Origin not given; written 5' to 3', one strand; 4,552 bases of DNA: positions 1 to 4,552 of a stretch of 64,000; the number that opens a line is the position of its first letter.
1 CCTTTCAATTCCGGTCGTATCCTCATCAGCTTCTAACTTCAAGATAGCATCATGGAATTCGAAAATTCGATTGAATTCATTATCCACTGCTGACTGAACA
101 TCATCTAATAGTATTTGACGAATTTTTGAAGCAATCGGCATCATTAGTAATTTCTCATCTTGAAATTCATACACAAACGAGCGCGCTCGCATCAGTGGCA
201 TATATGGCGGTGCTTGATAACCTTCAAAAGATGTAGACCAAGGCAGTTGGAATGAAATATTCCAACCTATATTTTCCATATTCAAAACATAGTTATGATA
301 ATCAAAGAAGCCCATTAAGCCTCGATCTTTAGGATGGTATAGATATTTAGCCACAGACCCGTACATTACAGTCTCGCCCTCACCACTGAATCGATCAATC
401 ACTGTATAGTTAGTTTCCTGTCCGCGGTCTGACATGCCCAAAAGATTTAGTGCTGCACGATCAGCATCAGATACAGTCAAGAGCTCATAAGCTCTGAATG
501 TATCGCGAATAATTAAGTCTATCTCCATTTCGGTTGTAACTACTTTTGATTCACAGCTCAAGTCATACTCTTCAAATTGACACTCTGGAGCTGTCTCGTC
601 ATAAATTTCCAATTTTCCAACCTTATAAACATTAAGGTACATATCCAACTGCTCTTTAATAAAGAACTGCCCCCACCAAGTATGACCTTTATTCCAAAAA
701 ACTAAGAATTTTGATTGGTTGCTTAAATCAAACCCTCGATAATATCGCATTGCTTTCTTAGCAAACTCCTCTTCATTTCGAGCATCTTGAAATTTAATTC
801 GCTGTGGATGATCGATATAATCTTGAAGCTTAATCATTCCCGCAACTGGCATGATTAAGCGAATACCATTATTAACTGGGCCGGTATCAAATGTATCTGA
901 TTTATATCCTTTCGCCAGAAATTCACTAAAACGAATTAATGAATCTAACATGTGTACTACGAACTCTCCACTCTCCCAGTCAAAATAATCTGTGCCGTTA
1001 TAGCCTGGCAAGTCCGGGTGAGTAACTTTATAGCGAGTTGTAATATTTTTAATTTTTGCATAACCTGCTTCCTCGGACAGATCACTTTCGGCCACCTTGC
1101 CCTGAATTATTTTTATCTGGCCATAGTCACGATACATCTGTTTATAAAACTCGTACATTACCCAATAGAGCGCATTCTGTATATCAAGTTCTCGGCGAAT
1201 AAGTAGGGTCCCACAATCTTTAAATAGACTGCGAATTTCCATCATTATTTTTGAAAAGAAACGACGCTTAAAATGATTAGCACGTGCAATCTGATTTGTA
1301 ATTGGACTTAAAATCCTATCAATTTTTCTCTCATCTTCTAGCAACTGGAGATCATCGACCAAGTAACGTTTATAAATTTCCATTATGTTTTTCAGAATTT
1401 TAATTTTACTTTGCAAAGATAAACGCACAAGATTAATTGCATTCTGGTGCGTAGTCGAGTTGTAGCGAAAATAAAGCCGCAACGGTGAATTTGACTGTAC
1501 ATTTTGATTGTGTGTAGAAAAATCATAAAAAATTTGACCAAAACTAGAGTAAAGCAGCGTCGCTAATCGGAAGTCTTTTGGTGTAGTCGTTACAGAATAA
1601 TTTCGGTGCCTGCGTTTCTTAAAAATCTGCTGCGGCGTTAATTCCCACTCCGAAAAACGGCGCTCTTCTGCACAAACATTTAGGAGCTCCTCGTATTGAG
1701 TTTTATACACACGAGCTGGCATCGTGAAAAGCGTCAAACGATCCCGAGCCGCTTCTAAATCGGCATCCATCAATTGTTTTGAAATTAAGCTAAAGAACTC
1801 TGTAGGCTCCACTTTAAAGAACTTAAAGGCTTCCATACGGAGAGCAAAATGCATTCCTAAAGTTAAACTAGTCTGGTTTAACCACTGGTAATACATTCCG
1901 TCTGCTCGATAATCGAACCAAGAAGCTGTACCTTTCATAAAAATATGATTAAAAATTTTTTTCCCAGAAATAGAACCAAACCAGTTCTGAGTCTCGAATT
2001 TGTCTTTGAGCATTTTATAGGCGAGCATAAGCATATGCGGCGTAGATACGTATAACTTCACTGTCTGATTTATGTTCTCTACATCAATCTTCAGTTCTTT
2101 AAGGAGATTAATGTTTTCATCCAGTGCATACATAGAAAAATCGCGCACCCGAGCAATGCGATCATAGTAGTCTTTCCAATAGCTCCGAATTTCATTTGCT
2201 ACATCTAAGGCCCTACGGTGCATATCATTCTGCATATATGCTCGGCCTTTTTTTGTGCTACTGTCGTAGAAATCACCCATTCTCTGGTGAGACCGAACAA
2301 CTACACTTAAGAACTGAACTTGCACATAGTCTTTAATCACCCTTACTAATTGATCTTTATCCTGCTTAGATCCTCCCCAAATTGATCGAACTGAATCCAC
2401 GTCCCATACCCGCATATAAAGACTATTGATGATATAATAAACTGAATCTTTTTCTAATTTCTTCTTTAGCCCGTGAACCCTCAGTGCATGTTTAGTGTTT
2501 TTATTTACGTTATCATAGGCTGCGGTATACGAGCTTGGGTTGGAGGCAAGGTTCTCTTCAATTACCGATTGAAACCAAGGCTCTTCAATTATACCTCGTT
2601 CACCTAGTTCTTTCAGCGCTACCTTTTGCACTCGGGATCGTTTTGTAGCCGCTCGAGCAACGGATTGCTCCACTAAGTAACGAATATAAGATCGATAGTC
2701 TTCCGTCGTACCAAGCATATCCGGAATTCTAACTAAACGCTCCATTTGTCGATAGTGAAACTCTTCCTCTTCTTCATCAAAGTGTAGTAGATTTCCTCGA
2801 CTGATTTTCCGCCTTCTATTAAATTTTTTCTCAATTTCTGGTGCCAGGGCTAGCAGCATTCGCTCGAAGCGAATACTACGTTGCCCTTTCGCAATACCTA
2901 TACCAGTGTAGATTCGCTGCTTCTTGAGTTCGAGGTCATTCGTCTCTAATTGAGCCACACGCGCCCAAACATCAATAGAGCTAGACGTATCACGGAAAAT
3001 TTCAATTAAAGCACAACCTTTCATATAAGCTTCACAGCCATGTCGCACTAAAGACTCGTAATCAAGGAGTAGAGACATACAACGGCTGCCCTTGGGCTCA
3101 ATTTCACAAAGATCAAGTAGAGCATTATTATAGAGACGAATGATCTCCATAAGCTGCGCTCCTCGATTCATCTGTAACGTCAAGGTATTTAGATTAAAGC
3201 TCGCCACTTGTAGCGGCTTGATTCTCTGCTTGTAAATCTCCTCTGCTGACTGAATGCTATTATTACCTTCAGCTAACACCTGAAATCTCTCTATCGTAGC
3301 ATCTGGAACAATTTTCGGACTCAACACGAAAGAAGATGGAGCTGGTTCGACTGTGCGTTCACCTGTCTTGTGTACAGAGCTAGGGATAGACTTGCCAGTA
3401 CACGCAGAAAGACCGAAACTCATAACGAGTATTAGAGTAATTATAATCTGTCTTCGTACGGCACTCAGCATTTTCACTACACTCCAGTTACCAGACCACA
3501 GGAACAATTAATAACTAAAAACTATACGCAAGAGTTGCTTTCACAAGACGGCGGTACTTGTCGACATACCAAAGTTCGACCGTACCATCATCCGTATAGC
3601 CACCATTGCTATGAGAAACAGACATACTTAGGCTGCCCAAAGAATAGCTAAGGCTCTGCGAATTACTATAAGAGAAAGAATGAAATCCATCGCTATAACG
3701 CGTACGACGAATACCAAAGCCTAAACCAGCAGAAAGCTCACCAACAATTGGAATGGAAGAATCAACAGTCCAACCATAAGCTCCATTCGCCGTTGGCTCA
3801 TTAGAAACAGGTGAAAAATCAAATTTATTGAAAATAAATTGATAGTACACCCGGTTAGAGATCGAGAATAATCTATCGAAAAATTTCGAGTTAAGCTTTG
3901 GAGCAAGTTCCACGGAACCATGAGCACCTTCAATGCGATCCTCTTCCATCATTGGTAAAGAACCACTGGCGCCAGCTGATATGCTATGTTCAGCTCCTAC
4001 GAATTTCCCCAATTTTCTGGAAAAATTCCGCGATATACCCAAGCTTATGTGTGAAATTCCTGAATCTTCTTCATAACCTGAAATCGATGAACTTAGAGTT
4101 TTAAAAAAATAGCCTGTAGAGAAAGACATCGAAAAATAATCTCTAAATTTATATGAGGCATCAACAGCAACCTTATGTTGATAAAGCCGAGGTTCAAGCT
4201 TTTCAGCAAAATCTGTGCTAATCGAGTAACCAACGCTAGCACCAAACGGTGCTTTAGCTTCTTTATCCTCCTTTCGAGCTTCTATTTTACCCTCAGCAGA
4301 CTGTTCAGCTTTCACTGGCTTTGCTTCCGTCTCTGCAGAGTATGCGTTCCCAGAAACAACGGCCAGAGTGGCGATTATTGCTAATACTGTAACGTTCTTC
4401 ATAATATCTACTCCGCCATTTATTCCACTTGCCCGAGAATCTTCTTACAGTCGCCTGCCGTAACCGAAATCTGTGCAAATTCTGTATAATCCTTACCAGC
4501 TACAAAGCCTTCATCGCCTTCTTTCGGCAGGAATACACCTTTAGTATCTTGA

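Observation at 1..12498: Four-gene envelope operon: metzincin lipoprotein, two >1,100-aa lipoproteins of no recognisable family, and a small beta-barrel OMP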

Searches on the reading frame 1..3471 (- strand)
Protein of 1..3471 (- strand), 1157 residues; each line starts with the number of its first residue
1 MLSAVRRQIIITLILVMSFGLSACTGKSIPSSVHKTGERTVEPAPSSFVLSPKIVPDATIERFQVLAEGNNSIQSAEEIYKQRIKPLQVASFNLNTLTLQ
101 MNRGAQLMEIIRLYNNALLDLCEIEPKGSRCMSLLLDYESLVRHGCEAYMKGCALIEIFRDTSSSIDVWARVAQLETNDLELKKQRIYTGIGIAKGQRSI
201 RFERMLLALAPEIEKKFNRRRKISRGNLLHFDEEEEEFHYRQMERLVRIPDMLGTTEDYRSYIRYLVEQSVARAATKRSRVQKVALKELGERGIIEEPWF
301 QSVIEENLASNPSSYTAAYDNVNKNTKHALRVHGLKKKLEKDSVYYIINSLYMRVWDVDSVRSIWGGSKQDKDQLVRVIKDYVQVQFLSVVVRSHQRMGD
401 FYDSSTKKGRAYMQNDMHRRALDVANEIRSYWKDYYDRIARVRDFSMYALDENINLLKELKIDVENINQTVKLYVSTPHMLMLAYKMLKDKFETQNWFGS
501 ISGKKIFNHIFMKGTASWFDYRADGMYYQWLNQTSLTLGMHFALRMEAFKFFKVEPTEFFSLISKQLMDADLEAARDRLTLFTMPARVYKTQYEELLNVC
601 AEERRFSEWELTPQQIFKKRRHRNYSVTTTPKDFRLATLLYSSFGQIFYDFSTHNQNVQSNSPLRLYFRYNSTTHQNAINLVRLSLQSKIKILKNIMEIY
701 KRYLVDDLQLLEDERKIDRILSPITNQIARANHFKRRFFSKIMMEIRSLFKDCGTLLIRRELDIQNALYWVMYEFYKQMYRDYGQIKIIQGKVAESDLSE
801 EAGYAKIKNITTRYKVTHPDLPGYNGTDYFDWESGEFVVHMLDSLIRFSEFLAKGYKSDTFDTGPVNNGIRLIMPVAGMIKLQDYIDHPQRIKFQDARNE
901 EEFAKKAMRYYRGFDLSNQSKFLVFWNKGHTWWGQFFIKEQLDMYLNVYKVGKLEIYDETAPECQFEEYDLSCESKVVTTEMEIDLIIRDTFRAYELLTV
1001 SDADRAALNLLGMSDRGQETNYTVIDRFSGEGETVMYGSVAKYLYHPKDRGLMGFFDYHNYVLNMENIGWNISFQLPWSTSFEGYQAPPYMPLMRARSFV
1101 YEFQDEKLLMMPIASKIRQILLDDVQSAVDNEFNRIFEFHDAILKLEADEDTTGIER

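Call 5: search_protein_families(library=pfam, proteins=[window:1-3471:-], max_evalue=1)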
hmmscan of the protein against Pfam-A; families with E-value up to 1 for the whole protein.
window:1-3471:- (1157 aa): 0 families

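Call 6: search_protein_families(library=ncbifam, proteins=[window:1-3471:-], max_evalue=1)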
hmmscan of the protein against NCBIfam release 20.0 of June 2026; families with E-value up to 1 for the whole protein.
window:1-3471:- (1157 aa): 0 families

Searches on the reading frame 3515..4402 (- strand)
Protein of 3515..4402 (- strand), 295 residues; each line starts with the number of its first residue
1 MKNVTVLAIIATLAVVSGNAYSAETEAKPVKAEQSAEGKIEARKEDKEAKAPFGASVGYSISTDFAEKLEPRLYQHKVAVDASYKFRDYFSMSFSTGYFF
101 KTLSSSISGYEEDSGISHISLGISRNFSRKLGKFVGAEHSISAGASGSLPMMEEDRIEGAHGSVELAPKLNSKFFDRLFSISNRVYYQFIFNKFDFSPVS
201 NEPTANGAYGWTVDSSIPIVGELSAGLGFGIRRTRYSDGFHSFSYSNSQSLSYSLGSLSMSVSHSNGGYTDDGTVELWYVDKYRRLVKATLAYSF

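Call 5: search_protein_families(library=pfam, proteins=[window:3515-4402:-], max_evalue=1)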
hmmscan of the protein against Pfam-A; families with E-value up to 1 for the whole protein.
window:3515-4402:- (295 aa): 0 families

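Call 6: search_protein_families(library=ncbifam, proteins=[window:3515-4402:-], max_evalue=1)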
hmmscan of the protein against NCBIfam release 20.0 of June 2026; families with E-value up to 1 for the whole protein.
window:3515-4402:- (295 aa): 0 families

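Call 10: find_encoding_contigs(protein=window:3515-4402:-, flank=10000, max_places=6)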
Protein window:3515-4402:- (295 aa): 4 contigs read that carry it; 3 places shown.
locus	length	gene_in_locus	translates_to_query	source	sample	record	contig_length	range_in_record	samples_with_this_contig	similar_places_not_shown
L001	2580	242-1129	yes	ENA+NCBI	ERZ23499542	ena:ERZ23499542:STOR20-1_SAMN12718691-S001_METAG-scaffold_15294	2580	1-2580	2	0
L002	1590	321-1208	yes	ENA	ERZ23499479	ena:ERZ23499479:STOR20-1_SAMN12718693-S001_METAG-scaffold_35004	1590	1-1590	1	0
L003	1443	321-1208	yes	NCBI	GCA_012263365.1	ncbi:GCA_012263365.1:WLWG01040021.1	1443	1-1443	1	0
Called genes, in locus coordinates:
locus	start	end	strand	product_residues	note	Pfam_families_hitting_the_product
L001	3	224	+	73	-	?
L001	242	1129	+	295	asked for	-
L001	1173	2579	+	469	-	?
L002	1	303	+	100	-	?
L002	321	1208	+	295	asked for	-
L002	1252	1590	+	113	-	?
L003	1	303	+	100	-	?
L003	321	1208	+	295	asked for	-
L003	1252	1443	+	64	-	?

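Call 29: search_solved_structures(query=A3, max_evalue=10)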
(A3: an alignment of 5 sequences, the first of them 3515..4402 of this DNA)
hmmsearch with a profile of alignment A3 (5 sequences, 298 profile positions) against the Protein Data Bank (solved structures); distinct sequences matched with E-value up to 10: 2.
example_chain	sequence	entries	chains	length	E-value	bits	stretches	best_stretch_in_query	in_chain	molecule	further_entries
1kit_A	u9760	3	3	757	0.2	14.1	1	182-252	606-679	SIALIDASE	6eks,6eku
1w0o_A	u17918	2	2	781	0.21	14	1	182-252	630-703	SIALIDASE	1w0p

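Call 49: search_protein_families(library=pfam, alignment_id=A7, max_evalue=5)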
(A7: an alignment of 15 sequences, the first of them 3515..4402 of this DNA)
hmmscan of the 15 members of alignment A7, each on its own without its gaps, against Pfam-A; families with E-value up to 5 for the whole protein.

A. member 1, window:3515-4402:- (295 aa): 0 families

B. families by the number of members that match (of 15 scanned): 3 families
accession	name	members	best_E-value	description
PF18787.7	CRM1_repeat_3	1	0.062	CRM1 / Exportin repeat 3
PF13505.12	OMP_b-brl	1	0.18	Outer membrane protein beta-barrel domain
PF18988.5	DUF5721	1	0.21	Family of unknown function (DUF5721)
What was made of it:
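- g3 lacks the TPR domain and the DUF560 barrel of Slam (calls 5, 49).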

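Call 50: search_solved_structures(query=A7, max_evalue=10)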
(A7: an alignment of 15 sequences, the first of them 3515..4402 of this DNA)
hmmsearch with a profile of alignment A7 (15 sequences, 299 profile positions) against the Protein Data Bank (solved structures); distinct sequences matched with E-value up to 10: 2.
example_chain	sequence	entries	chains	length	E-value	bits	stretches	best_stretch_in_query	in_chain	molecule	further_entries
1kit_A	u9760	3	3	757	0.33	13.2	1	177-251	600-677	SIALIDASE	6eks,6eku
1w0o_A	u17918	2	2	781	0.34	13.2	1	177-251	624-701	SIALIDASE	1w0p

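Call 84: search_protein_families(library=ncbifam, alignment_id=A7, max_evalue=1)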
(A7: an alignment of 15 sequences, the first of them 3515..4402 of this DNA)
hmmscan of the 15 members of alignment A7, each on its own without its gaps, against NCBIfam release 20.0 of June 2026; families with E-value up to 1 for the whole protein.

A. member 1, window:3515-4402:- (295 aa): 0 families

B. families by the number of members that match (of 15 scanned): 4 families
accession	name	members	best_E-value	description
NF033908.1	AcfA_fam_omp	1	0.00077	AcfA family outer membrane beta-barrel protein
TIGR02001.1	gcw_chp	1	0.01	TorF family putative porin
TIGR04121.1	DEXH_lig_assoc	1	0.082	ligase-associated DNA damage response DEXH box helicase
TIGR00607.1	rad52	1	0.11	DNA repair protein, RAD52 family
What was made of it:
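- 3515..4402 (-): g3: a 295-aa predicted outer-membrane beta-barrel. It has a signal peptide, a charged N-terminal segment of about 30 aa, about 12-14 amphipathic strands and a C-terminal ...YSF. Isolated weak hits of single orthologs to generic barrel models: OMP_b-brl 0.18, AcfA family 8e-4, TorF 0.01 (calls 49, 50, 84).
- The g3 structure was not predicted, and g3 has no link to Slam/DUF560 or any lipoprotein-handling barrel (calls 49, 84).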

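Call 89: search_protein_families(library=padloc, proteins=[window:3515-4402:-], max_evalue=0.01)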
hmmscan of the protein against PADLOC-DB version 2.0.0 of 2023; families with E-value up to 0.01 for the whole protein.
window:3515-4402:- (295 aa): 0 families
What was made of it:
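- On Known anti-phage defence systems (PADLOC): No hits for the four proteins (call 89).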

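Call 95: find_related_loci(query=A3, collection=metagenome_contigs, flank=9000)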
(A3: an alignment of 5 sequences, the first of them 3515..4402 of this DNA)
Query A3 (295 aa) in metagenome_contigs; peptide patterns used: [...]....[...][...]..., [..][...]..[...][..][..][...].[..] (x = any residue, [..] = any of these).
130 stretches matched a pattern; 3 encode a relative of the query (tblastn E <= 1e-3); 3 distinct loci.
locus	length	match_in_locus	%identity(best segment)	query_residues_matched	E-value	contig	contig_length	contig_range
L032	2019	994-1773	28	32-295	3e-31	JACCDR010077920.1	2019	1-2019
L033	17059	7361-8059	26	57-295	1e-29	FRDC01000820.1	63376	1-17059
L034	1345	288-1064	23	30-293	3e-22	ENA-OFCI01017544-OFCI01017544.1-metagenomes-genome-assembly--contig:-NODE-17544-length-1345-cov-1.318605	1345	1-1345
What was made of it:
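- Tried and rejected: The 5-sequence alignment found only 3 loci (call 95), so whether g3-like barrels exist outside the cassette remains open.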
